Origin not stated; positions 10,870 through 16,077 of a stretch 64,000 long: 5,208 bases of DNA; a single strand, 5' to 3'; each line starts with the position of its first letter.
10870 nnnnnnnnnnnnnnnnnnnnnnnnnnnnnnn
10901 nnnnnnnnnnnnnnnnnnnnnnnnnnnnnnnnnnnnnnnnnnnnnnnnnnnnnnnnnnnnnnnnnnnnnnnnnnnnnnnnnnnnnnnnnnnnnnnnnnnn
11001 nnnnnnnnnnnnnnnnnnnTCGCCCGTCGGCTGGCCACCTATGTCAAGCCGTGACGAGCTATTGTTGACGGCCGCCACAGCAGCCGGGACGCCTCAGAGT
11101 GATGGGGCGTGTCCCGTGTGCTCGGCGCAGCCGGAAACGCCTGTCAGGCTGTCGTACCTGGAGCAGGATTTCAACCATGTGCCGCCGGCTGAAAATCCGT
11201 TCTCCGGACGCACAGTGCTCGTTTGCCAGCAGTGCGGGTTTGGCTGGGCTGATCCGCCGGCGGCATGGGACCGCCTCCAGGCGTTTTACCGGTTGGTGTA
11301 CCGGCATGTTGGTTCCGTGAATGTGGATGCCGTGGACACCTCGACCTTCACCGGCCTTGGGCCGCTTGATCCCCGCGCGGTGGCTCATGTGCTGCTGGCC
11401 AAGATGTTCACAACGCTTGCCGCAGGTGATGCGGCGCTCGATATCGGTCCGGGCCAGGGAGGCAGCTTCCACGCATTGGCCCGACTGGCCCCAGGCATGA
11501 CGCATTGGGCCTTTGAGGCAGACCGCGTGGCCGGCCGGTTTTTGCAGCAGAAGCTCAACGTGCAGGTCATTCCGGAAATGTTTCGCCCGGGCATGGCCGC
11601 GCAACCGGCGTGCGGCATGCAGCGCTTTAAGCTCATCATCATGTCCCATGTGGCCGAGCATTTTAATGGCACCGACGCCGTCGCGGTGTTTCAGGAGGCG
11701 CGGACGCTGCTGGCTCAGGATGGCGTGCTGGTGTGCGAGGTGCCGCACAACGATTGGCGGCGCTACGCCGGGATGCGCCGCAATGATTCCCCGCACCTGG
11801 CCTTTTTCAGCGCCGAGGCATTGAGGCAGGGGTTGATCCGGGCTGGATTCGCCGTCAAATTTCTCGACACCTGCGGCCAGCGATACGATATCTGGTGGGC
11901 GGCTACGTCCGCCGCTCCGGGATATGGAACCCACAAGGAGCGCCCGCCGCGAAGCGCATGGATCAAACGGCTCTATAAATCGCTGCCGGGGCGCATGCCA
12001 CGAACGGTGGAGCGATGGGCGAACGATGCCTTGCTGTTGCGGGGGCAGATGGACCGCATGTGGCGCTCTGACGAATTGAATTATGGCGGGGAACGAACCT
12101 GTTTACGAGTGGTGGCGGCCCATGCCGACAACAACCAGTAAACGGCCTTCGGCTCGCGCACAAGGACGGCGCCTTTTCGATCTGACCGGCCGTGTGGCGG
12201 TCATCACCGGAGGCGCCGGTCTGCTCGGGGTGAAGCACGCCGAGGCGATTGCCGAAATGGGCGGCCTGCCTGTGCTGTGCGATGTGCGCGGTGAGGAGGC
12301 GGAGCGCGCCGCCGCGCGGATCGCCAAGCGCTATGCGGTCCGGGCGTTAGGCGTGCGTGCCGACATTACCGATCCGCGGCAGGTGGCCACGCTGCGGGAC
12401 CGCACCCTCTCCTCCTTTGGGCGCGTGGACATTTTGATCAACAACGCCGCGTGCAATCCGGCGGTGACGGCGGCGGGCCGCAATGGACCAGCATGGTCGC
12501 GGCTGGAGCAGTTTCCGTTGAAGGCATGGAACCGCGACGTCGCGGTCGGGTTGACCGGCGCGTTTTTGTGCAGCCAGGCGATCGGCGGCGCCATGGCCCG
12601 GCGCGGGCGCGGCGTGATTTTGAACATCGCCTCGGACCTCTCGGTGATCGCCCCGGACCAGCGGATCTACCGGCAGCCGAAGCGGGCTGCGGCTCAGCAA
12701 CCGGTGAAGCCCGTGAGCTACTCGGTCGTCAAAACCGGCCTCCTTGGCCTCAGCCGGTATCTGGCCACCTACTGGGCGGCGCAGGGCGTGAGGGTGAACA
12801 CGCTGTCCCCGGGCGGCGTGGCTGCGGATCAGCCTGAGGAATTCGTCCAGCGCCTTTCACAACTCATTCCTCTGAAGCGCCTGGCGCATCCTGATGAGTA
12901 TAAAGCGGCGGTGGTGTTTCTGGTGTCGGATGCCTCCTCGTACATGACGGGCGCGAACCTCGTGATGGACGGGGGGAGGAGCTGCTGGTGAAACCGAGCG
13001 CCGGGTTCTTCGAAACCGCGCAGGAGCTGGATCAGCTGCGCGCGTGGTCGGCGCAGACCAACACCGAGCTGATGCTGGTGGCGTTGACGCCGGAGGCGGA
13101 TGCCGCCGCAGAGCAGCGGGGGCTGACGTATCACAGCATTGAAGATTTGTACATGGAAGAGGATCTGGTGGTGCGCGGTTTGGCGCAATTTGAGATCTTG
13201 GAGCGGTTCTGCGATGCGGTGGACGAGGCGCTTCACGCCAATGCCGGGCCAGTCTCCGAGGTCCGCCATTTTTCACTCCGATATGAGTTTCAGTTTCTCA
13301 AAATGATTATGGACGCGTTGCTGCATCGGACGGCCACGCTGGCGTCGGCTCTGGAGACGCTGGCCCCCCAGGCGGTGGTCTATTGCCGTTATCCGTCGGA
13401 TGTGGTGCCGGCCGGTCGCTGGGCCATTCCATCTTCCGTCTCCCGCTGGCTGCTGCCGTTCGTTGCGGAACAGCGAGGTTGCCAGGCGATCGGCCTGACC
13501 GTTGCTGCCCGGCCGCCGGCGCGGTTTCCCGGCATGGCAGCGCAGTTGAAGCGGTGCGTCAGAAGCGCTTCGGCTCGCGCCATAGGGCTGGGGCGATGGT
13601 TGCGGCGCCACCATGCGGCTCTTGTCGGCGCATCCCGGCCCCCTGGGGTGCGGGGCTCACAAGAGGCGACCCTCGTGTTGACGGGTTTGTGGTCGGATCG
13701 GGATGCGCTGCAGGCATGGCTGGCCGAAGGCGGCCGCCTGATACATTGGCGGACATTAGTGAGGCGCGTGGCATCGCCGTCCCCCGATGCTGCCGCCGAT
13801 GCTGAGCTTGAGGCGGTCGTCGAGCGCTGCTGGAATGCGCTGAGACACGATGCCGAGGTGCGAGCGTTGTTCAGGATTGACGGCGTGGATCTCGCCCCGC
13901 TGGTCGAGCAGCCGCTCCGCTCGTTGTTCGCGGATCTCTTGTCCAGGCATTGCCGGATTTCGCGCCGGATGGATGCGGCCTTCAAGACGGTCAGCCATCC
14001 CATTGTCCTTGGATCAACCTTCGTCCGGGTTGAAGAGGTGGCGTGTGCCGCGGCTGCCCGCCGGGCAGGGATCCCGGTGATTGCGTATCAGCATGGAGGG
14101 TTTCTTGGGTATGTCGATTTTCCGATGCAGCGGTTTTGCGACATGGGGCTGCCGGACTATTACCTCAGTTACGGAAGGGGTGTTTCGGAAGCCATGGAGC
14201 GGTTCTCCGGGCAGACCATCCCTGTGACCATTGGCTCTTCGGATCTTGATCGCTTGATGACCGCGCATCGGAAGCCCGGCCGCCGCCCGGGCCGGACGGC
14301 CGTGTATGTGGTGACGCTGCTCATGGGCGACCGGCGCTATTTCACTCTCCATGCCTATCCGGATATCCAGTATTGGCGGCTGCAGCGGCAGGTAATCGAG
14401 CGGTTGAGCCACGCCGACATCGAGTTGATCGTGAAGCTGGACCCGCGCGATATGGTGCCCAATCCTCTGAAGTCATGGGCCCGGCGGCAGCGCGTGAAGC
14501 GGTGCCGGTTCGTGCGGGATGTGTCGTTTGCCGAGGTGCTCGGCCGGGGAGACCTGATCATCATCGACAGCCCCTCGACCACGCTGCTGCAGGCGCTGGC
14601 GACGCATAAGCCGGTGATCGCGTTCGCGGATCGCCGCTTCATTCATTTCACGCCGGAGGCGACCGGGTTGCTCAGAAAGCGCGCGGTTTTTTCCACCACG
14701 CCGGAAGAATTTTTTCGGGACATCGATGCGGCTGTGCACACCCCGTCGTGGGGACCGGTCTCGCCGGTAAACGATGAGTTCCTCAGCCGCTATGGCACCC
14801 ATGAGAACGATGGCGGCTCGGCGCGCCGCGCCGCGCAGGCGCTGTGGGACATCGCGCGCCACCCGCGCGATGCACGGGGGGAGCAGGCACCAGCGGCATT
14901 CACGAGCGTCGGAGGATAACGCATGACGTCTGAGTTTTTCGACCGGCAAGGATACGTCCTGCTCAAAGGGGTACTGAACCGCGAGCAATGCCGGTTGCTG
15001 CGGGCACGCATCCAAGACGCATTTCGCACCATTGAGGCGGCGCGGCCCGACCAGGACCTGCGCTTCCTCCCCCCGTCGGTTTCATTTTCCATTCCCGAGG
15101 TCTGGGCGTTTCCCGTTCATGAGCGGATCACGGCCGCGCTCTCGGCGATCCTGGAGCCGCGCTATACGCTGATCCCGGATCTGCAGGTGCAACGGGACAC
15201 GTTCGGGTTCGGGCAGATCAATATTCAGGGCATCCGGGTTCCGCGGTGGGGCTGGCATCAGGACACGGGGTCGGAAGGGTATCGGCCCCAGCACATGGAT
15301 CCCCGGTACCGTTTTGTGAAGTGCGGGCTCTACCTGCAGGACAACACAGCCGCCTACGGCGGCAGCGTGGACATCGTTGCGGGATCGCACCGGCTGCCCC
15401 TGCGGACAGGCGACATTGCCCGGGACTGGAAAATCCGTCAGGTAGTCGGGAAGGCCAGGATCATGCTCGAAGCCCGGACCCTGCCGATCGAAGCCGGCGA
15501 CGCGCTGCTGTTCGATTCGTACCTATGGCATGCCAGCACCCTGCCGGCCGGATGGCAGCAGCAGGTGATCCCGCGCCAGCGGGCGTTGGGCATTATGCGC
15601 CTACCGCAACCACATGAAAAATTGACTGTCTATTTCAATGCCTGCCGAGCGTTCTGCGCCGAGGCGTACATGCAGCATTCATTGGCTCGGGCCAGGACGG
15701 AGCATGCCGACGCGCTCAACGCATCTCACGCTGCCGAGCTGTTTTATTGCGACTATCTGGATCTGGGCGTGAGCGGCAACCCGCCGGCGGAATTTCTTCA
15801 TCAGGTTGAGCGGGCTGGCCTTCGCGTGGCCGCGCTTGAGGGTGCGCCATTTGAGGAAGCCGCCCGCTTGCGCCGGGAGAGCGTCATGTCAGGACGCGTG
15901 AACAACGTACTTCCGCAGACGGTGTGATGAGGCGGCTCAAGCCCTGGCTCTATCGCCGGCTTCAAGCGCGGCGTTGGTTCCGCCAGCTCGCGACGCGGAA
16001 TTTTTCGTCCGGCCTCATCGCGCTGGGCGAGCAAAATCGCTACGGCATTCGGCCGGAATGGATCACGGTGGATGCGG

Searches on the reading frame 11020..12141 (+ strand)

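Call 45: search_protein_families(library=pfam, proteins=[window:11020-12141:+], max_evalue=0.0001)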
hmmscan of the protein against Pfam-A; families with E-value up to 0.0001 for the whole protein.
window:11020-12141:+ (373 aa): 3 families
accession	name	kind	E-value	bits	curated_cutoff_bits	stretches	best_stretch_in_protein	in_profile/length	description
PF13489.12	Methyltransf_23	-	3.1e-14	53.5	27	1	125-279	12-161/164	Methyltransferase domain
PF13649.12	Methyltransf_25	-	6.4e-07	30.4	27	1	140-235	2-97/97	Methyltransferase domain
PF08241.18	Methyltransf_11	-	9.7e-06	26.6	21.2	1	140-239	1-95/95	Methyltransferase domain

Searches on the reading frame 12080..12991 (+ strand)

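Call 45: search_protein_families(library=pfam, proteins=[window:12080-12991:+], max_evalue=0.0001)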
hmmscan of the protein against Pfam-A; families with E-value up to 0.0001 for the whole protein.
window:12080-12991:+ (303 aa): 2 families
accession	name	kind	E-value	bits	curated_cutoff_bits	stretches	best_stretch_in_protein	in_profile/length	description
PF13561.12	adh_short_C2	-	4.4e-43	148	27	2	213-299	142-234/236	Enoyl-(Acyl carrier protein) reductase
PF00106.31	adh_short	-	3.5e-30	105.4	26.6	1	38-251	1-186/195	short chain dehydrogenase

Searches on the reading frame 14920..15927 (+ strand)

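Call 45: search_protein_families(library=pfam, proteins=[window:14920-15927:+], max_evalue=0.0001)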
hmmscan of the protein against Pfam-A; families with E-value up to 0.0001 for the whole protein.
window:14920-15927:+ (335 aa): 1 family
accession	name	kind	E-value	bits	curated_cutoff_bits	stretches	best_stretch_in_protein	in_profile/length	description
PF05721.19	PhyH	-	6.8e-12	46.5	22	1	7-206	1-202/213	Phytanoyl-CoA dioxygenase (PhyH)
